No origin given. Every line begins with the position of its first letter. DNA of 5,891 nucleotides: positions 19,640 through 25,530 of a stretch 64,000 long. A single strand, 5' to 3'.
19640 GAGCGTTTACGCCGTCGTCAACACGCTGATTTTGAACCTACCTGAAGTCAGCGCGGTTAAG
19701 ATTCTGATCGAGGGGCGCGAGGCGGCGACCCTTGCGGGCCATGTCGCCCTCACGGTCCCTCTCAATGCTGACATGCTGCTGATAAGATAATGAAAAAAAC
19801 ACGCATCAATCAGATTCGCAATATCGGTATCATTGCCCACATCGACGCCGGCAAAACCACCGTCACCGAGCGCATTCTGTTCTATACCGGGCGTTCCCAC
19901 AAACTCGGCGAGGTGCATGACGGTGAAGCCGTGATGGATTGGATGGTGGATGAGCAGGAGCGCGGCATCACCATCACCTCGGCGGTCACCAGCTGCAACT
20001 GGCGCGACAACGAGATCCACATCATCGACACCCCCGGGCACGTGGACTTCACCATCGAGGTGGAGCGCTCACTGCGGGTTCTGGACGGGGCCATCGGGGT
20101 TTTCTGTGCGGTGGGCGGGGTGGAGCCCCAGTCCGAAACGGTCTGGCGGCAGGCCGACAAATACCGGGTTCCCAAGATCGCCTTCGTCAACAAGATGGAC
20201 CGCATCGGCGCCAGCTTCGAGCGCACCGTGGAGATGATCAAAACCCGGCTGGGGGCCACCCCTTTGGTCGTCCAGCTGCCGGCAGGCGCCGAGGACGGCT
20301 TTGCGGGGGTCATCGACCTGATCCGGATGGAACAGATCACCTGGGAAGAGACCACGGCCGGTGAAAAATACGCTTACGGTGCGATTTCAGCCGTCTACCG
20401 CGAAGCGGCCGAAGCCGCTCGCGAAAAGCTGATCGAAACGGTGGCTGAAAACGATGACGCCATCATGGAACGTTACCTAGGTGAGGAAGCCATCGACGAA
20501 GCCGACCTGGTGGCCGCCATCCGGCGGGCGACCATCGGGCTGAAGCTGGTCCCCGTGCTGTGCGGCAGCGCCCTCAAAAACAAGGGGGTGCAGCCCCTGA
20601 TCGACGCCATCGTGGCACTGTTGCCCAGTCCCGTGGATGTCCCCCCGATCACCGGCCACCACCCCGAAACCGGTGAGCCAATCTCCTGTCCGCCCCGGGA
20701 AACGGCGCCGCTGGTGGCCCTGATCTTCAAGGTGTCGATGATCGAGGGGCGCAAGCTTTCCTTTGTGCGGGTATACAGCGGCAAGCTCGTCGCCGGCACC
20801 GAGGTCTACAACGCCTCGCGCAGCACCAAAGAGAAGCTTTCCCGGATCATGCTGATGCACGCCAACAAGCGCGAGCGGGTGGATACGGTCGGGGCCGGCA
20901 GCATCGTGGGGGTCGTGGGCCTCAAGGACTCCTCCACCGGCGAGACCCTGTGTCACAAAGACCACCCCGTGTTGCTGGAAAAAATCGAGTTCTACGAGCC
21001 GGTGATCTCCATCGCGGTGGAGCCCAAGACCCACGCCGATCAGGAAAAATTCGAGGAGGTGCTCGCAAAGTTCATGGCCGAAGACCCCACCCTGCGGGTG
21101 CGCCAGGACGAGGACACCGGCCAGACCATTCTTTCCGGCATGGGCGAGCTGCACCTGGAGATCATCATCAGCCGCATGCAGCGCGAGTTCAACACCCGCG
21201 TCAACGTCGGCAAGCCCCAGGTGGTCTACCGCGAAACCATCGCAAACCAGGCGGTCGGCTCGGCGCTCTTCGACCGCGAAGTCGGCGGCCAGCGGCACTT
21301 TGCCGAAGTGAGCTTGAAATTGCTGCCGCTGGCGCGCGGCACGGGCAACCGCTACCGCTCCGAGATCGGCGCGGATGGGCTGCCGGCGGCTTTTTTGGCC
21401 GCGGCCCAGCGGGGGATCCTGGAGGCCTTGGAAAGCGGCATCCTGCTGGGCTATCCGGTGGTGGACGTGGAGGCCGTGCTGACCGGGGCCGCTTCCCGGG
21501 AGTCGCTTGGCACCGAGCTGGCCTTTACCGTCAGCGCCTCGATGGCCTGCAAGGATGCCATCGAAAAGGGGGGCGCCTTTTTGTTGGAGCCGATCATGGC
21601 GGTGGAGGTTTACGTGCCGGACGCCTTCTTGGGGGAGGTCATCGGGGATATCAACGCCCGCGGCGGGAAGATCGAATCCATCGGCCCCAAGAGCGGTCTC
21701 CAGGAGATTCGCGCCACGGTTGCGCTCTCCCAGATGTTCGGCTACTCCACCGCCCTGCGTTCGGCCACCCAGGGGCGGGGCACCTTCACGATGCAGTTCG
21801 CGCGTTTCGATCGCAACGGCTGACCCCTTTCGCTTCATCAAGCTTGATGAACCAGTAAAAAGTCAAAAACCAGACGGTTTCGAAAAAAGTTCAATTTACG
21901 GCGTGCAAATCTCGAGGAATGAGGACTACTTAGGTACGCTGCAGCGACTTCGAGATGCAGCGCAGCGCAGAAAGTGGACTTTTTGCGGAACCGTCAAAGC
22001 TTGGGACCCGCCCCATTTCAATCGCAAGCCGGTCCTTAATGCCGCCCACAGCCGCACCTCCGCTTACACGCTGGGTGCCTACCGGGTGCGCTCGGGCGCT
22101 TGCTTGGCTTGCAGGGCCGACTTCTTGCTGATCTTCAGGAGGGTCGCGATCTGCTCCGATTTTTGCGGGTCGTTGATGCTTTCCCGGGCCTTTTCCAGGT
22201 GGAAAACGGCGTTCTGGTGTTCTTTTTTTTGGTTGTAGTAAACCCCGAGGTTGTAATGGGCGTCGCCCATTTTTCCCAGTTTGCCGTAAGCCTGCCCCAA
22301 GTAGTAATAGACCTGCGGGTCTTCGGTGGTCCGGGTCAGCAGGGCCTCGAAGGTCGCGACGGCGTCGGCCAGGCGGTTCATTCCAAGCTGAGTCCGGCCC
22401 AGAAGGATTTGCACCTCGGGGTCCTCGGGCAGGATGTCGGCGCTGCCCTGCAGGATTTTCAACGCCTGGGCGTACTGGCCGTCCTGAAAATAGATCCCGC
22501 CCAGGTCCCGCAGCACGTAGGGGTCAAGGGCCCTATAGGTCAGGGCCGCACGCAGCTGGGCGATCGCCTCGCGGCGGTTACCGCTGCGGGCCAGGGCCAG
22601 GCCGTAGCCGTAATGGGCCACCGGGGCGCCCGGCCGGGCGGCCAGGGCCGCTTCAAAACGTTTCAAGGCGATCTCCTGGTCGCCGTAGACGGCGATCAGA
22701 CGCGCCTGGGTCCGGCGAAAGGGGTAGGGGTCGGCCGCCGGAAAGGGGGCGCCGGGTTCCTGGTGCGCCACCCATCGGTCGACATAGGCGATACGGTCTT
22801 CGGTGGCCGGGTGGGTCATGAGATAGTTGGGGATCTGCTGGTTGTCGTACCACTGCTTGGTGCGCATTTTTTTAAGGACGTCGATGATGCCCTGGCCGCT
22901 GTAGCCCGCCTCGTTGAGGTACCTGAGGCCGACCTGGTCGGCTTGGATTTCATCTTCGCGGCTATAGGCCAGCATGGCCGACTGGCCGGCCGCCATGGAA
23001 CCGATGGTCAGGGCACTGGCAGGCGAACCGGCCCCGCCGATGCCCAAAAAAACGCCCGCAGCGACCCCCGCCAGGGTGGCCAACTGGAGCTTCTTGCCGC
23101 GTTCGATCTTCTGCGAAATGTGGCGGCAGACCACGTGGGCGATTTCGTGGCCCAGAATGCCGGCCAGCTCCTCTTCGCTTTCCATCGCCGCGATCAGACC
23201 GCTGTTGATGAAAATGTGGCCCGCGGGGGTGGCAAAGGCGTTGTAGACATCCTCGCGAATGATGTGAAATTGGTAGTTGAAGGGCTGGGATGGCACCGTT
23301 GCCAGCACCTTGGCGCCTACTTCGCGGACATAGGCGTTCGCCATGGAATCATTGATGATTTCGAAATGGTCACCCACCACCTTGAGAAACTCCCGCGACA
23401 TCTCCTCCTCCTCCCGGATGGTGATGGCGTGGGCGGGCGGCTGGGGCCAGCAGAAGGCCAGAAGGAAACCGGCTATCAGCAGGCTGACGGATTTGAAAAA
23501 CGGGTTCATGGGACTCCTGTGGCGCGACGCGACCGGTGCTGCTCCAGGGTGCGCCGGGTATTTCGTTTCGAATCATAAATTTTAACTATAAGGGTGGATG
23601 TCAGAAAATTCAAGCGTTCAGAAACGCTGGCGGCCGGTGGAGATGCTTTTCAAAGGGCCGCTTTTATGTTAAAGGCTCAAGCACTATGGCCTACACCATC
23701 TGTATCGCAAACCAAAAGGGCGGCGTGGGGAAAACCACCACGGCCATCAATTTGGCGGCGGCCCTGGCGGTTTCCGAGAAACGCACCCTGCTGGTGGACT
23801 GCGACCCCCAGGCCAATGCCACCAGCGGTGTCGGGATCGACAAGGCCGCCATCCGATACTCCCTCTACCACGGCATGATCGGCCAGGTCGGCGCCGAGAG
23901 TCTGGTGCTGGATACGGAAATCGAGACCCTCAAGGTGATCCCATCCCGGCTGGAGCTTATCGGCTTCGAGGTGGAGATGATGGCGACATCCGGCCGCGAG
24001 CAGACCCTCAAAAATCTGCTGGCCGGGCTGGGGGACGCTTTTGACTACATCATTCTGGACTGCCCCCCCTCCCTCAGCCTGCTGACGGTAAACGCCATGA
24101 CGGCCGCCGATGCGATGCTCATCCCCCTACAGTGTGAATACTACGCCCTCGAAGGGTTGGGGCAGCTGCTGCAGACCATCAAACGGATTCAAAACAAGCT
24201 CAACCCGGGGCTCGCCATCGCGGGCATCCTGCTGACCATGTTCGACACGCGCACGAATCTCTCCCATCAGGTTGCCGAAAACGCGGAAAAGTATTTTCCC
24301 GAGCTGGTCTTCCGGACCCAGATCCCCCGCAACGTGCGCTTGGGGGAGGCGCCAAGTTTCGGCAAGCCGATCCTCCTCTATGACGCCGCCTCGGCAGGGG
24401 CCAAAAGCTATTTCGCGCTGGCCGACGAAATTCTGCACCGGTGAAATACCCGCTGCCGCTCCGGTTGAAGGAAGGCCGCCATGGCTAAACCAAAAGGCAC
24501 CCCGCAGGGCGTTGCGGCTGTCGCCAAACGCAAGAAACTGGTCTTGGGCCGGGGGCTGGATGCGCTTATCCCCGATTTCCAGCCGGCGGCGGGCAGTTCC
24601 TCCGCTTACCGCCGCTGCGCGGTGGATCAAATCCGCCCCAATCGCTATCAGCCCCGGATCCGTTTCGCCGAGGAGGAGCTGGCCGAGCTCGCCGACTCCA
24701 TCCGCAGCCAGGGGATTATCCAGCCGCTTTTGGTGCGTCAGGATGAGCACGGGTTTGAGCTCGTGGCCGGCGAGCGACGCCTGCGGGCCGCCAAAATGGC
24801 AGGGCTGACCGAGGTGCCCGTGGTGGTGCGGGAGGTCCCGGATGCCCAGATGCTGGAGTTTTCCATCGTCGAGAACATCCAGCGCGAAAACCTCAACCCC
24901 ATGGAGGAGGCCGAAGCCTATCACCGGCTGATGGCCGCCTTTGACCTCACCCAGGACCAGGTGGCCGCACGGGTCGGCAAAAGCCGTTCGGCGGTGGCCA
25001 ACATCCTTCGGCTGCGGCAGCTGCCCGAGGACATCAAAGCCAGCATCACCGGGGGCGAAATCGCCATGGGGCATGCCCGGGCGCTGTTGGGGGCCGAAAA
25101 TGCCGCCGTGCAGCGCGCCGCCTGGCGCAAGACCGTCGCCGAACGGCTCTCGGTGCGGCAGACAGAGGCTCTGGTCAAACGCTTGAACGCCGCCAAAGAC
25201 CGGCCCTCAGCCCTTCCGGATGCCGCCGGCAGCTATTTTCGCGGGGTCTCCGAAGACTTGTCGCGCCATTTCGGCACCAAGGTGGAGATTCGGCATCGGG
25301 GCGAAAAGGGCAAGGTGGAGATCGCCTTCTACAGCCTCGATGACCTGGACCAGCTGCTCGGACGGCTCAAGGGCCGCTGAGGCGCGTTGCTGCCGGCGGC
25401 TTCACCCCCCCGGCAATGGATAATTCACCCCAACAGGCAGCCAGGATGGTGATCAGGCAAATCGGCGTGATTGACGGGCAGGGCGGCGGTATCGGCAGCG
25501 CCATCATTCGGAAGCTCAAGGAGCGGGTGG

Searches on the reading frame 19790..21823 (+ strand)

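Call 29: search_protein_families(library=pfam, proteins=[window:19790-21823:+], max_evalue=0.00001)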
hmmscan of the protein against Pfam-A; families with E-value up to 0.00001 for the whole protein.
window:19790-21823:+ (677 aa): 7 families
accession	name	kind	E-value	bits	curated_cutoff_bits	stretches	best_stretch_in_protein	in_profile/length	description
PF00009.33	GTP_EFTU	-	1.5e-65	220.8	26.5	1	8-280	2-188/188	Elongation factor Tu GTP binding domain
PF14492.12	EFG_III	-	1.3e-31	108.8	27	1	403-475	3-75/75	Elongation Factor G, domain III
PF00679.30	EFG_C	-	1.2e-23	83.4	27.9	1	598-674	2-79/89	Elongation factor G C-terminus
PF03764.24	EFG_IV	-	3.2e-21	75.8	24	1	476-594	1-120/121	Elongation factor G, domain IV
PF22042.2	EF-G_D2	-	1.6e-15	57.4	27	1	309-389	3-83/84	Elongation factor G domain 2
PF03144.31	GTP_EFTU_D2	-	7.8e-14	52.3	30.3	1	323-388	3-73/73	Elongation factor Tu domain 2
PF16658.11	RF3_C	-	7.3e-06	26.3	40.1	0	399-485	4-90/132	Class II release factor RF3, C-terminal domain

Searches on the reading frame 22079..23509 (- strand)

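Call 30: search_protein_families(library=pfam, proteins=[window:22079-23509:-], max_evalue=0.00001)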
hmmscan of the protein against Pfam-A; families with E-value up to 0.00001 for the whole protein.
window:22079-23509:- (476 aa): 12 families
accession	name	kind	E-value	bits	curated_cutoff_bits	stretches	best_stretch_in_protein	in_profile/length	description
PF01435.24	Peptidase_M48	-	6e-35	121.2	20.3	1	58-246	4-185/186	Peptidase family M48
PF13432.12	TPR_16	-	2.2e-17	63.6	32.7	1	305-364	6-65/65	Tetratricopeptide repeat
PF14559.12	TPR_19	-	2e-16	60.5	25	1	341-401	2-62/68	Tetratricopeptide repeat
PF13428.12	TPR_14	-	3.1e-12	46.3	23.5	0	333-372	4-43/44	Tetratricopeptide repeat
PF07719.23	TPR_2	-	4.4e-12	45.6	27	0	298-324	3-29/34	Tetratricopeptide repeat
PF12895.13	ANAPC3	-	1.1e-10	42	27.2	0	337-388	30-80/82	Anaphase-promoting complex, cyclosome, subunit 3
PF13414.12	TPR_11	-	2e-10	40.6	26.8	0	378-412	8-42/42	TPR repeat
PF13424.12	TPR_12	-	8e-10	39.2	30.1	0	333-392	6-73/77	Tetratricopeptide repeat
PF13181.12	TPR_8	-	1.7e-08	34.4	25.7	0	416-441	2-27/34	Tetratricopeptide repeat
PF00515.34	TPR_1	-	2.1e-07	30.9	27.8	0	416-441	2-27/34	Tetratricopeptide repeat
PF13431.12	TPR_17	-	2.4e-07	30.9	24.4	0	387-418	2-33/34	Tetratricopeptide repeat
PF23914.1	TPR_CcmH_CycH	-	5e-06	26.9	42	0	270-364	58-155/158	Cytochrome c-type biogenesis protein H TPR domain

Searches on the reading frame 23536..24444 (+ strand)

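Call 30: search_protein_families(library=pfam, proteins=[window:23536-24444:+], max_evalue=0.00001)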
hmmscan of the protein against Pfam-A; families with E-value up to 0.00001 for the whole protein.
window:23536-24444:+ (302 aa): 7 families
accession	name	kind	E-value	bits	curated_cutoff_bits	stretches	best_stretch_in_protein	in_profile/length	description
PF13614.12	AAA_31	-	1.4e-65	221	27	1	54-228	3-177/177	AAA domain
PF01656.29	CbiA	-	2.8e-29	102.1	25.4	1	55-279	1-125/125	CobQ/CobB/MinD/ParA nucleotide binding domain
PF09140.17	MipZ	-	4.9e-11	42.9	20.7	0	54-92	2-40/262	ATPase MipZ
PF00142.24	Fer4_NifH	-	6.8e-10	39.3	25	1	60-97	7-44/271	4Fe-4S iron sulfur cluster binding proteins, NifH/frxC family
PF10609.15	ParA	-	3.1e-09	37.1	27.1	1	53-194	4-139/246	NUBPL iron-transfer P-loop NTPase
PF06564.18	CBP_BcsQ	-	6.9e-07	29.5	21.3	0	55-92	4-41/234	Cellulose biosynthesis protein BcsQ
PF02374.21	ArsA_ATPase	-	1.5e-06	28.1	24.3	0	60-94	8-42/305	Anion-transporting ATPase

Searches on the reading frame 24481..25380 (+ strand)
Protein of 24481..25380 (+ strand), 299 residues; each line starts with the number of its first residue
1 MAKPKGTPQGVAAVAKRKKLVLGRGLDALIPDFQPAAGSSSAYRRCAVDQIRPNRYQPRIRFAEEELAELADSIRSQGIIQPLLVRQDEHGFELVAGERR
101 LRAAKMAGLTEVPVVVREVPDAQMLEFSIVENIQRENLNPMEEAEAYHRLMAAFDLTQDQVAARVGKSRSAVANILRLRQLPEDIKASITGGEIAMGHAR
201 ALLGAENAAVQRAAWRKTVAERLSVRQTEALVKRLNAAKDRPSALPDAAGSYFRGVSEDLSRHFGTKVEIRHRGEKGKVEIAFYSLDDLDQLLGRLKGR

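Call 30: search_protein_families(library=pfam, proteins=[window:24481-25380:+], max_evalue=0.00001)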
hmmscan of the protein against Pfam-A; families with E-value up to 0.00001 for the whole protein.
window:24481-25380:+ (299 aa): 3 families
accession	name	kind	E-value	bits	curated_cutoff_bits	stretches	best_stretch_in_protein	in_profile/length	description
PF17762.8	HTH_ParB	-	1.5e-36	125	22.6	1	136-236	1-101/102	ParB HTH domain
PF02195.25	ParB_N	-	1.4e-33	115.3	26.3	1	45-134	5-95/95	ParB N-terminal domain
PF23552.2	ParB_C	-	1.7e-11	43.8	23.8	1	257-297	9-50/50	ParB dimerisation domain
